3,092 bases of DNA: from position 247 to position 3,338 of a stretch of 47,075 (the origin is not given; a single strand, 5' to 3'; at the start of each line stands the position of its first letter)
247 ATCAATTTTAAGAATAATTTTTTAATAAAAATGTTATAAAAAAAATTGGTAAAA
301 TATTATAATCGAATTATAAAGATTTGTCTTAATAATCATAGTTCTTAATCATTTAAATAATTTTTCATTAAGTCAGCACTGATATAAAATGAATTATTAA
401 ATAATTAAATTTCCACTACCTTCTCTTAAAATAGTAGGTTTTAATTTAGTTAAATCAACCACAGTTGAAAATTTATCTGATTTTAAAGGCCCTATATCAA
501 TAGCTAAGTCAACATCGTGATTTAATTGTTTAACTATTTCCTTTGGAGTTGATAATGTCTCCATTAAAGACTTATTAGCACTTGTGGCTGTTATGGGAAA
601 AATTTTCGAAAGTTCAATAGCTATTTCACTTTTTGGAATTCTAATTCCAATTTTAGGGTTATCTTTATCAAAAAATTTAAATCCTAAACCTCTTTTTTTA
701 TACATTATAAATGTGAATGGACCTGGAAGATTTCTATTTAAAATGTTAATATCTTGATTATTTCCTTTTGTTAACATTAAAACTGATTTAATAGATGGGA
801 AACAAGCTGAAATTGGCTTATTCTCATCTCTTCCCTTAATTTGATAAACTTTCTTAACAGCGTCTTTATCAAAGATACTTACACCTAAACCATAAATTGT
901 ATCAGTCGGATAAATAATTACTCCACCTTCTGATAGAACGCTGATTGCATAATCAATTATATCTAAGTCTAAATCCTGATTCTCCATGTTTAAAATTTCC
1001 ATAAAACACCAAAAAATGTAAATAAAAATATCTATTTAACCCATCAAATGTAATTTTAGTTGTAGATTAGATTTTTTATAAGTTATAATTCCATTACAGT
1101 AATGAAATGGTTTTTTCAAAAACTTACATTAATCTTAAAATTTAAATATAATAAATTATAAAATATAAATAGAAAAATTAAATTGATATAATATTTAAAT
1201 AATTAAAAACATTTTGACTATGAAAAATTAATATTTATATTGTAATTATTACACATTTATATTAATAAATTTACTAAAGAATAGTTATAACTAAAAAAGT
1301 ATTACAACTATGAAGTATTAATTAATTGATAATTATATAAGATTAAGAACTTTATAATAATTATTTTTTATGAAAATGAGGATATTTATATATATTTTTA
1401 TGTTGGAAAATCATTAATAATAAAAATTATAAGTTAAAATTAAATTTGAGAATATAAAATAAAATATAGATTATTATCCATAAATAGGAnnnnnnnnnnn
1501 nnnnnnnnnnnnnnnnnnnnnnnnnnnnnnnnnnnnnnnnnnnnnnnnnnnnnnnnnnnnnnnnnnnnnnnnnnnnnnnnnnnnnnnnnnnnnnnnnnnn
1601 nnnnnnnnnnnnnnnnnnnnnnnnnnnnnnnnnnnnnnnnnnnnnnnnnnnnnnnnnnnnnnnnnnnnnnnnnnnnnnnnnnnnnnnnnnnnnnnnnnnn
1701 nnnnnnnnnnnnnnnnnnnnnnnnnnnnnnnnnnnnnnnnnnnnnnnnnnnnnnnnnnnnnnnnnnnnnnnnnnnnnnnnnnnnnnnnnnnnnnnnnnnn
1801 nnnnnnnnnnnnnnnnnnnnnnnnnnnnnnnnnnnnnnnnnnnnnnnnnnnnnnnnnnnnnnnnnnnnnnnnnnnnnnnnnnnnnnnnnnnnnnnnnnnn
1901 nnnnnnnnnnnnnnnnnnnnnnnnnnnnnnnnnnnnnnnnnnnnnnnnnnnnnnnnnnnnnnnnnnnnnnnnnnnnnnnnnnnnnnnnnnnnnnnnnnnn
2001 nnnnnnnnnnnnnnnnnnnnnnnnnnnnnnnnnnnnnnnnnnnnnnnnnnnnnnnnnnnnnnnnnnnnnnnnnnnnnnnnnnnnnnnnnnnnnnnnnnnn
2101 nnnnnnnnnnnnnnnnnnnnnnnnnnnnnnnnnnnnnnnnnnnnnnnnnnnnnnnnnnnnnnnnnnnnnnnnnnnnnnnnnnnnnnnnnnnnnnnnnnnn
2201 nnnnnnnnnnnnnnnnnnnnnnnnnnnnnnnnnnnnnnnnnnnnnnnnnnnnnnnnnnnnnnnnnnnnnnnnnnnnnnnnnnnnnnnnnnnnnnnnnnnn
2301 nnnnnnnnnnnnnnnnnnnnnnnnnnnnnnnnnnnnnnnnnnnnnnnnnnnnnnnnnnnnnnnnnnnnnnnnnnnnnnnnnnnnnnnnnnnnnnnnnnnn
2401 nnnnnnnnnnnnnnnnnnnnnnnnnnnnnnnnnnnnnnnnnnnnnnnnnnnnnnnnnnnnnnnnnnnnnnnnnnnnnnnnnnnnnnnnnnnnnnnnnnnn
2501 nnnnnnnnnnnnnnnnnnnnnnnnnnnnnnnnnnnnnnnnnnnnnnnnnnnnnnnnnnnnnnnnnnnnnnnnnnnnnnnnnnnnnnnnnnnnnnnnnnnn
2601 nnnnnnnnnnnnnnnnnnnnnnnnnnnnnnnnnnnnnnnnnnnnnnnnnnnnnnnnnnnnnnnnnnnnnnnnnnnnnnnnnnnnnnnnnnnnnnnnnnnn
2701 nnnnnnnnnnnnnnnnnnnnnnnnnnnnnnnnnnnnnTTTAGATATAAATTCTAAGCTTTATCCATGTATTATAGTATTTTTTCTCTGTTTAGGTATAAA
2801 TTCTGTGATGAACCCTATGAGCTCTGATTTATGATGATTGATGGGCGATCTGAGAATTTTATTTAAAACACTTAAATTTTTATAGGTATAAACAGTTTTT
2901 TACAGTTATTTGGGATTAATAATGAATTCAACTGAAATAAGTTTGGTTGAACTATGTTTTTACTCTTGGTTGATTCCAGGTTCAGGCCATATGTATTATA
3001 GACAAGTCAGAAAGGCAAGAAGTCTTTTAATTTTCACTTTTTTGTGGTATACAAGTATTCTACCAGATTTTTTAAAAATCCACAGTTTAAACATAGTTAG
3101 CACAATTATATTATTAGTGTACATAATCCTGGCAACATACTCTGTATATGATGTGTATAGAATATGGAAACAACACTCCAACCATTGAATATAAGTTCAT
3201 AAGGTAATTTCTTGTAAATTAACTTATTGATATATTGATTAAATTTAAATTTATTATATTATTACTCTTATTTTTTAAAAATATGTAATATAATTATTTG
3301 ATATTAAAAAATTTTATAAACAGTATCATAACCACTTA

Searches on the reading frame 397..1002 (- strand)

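Call 13: search_protein_families(library=pfam, proteins=[window:397-1002:-])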
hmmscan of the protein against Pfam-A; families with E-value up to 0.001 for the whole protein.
window:397-1002:- (201 aa): 1 family
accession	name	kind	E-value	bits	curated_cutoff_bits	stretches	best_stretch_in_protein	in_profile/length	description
PF01300.24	Sua5_yciO_yrdC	-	3.4e-45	154.1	25.1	1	22-195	2-178/178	Telomere recombination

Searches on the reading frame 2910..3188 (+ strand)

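Call 13: search_protein_families(library=pfam, proteins=[window:2910-3188:+])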
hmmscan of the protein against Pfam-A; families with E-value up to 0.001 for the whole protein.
window:2910-3188:+ (92 aa): 1 family
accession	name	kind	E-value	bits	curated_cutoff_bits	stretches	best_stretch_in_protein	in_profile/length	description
PF20382.3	DUF6677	-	7.7e-05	23.7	24.3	1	16-45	3-30/116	Family of unknown function (DUF6677)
